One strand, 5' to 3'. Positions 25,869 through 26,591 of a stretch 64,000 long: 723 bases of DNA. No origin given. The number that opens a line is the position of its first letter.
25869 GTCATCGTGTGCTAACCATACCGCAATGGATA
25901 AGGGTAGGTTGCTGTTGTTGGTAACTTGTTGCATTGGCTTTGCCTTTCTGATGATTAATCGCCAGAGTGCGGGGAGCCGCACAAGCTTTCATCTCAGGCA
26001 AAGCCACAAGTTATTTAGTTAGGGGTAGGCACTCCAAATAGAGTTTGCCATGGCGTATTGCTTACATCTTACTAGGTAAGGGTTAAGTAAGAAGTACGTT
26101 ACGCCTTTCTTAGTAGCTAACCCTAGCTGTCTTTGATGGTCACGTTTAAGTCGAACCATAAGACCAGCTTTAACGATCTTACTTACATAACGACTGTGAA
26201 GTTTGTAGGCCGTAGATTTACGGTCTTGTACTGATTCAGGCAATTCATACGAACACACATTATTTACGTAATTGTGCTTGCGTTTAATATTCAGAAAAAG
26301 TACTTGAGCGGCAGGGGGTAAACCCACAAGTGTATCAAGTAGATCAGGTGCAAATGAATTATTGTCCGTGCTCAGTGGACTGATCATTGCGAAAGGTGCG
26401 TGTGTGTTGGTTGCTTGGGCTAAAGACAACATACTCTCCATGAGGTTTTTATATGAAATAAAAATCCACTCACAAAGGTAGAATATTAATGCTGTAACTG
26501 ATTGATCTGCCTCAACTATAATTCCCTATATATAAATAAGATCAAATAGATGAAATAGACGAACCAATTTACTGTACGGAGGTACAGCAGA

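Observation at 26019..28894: Complete lysogeny-type module (attP-like tRNA 3' end, tyrosine integrase, excisionase) inside an N4-like genome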

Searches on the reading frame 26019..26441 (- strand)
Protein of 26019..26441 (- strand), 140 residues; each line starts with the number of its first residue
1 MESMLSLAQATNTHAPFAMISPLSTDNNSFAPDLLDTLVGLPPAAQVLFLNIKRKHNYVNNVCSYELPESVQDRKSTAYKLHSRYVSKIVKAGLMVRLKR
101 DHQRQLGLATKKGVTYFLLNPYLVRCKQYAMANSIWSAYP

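Call 5: search_protein_families(library=pfam, proteins=[window:26019-26441:-], max_evalue=0.1)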
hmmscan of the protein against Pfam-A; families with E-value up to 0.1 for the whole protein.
window:26019-26441:- (140 aa): 1 family
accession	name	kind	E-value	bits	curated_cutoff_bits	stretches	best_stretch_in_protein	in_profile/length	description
PF07984.18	NTP_transf_7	-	0.059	13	27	1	36-92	76-129/321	Nucleotidyltransferase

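Call 30: search_protein_families(library=phrogs, proteins=[window:26019-26441:-], max_evalue=0.01)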
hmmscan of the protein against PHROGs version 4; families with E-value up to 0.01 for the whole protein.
window:26019-26441:- (140 aa): 0 families

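Call 50: find_homologous_proteins(query=window:26019-26441:-, max_evalue=0.001)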
Query window:26019-26441:- (140 aa): 7 proteins with E <= 0.001 among 20 candidates.
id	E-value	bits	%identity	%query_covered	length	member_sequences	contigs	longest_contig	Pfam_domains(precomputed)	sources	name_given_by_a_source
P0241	1.4e-77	276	93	97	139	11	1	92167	-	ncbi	ncbi:hypothetical protein ALT721_800091 [Alteromonas alvinellae]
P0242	1.0e-60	221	73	97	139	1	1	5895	-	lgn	-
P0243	1.2e-56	208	68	100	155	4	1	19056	-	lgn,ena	-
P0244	1.3e-55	205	74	86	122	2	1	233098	-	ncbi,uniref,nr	ncbi:hypothetical protein [Alteromonas sp. BMJM2]|uniref:hypothetical protein n=1 Tax=Alteromonas sp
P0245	1.4e-52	195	74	87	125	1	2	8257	-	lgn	-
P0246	3.2e-51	191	63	97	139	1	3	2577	-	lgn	-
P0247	4.2e-48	180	60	100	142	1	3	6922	-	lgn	-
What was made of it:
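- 26019..26441 (-): orf140: a clade-specific small protein next to the P arm, with a predicted winged-helix-like fold. It is a candidate regulator or repressor (inferred, low confidence). Only 7 homologues were found in 5.8 billion proteins, all in this phage clade (call 50).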

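Call 53: search_protein_families(library=ncbifam, proteins=[window:26019-26441:-], max_evalue=0.01)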
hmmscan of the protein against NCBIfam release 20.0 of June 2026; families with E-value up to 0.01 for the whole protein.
window:26019-26441:- (140 aa): 0 families
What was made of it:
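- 26019..26441 (-): It has no Pfam, PHROG or NCBIfam hit (calls 5, 30, 53).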

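Call 57: predict_structure(alignment_id=A2)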
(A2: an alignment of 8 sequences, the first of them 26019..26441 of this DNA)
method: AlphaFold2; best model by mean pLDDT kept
length: 140 residues; sequences in the alignment: 8
mean_pLDDT: 70.8   pTM: 0.63
mean pLDDT of the five models: 70.8, 66.2, 57.4, 48.4, 41.9
residues with pLDDT >= 90: 29; 70-90: 56; 50-70: 21; < 50: 34
segments of 3 or more residues with pLDDT < 50: 1-30, 126-128
pLDDT, mean of each block of 10 residues (from residue 1): 32 33 38 71 90 81 87 90 92 88 85 88 56 60
secondary structure, 60 per line:
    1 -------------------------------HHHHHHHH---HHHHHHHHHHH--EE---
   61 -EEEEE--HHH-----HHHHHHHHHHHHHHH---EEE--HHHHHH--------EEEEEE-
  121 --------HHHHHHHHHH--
elements in order: H32-39 H43-53 E62-66 H77-91 E95-97 H100-105 E114-119 H129-138
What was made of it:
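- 26019..26441 (-): AF2 gives pLDDT 70.8, with a confident core at residues 31-120 (call 57).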

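Call 60: fold_search(model_id=the predicted structure, library=pdb)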
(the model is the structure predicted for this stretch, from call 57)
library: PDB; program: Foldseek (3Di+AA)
matches with E <= 10: 418; with E <= 0.001: 0
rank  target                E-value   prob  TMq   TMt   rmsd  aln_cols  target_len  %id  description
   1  8qkf_A                7.9e-02  0.69  0.35  0.46  10.6       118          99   14  SmtB protein of Mycobacterium smegmatis (released 2024-09-25)
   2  5aip_A                1.2e-01  0.18  0.25  0.24  15.2       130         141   15  Crystal structure of NadR in complex with 4-hydroxyphenylacetate (released 2016-03-02)
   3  3f6o_A                1.4e-01  0.60  0.32  0.43   8.7       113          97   12  Crystal structure of ArsR family transcriptional regulator, RHA00566 (released 2008-11-25)
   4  3pqj_A                1.5e-01  0.60  0.33  0.43  10.3       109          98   14  Crystal Structure of the transcriptional repressor BigR from Xylella fastidiosa (released 2011-06-01)
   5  4pql_A                1.6e-01  0.28  0.34  0.35  13.2       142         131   11  N-Terminal domain of DNA binding protein (released 2014-06-11)
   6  2b0l_A                1.7e-01  0.87  0.40  0.53   5.0        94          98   13  C-terminal DNA binding domain of transcriptional pleiotropic repressor CodY. (released 2006-02-21)
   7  8p5d_SK0              1.8e-01  0.51  0.30  0.42   8.2        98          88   13  Spraguea lophii ribosome in the closed conformation by cryo sub tomogram averaging (released 2023-06-21)
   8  7qca_SK0              1.8e-01  0.51  0.30  0.41   8.2        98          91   13  Spraguea lophii ribosome (released 2022-11-30)
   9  4pql_B                2.1e-01  0.28  0.34  0.36  13.2       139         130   12  N-Terminal domain of DNA binding protein (released 2014-06-11)
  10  2b0l_B                2.2e-01  0.77  0.39  0.53   5.1        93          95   13  C-terminal DNA binding domain of transcriptional pleiotropic repressor CodY. (released 2006-02-21)
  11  3jth_A                2.4e-01  0.51  0.33  0.45   9.7       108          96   15  Crystal structure of a transcriptional regulator HlyU from Vibrio vulnificus CMCP6 (released 2010-03-16)
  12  8qkf_B                2.4e-01  0.44  0.33  0.46  10.7       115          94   16  SmtB protein of Mycobacterium smegmatis (released 2024-09-25)
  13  7zs9_2                2.7e-01  0.38  0.32  0.12   7.1       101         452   17  Yeast RNA polymerase II transcription pre-initiation complex with the +1 nucleosome (complex A) (released 2022-11-16)
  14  4eju_A                3.1e-01  0.57  0.38  0.36   9.3       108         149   14  Staphylococcus epidermidis TcaR full length (released 2013-05-08)
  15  8t8f_G                3.1e-01  0.33  0.32  0.37   6.0       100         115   12  Smc5/6 8mer (released 2023-11-15)
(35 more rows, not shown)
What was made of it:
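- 26019..26441 (-): The best Foldseek hits are ArsR/SmtB/MarR/CodY winged-helix repressors, but E is at least 0.08 (call 60).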
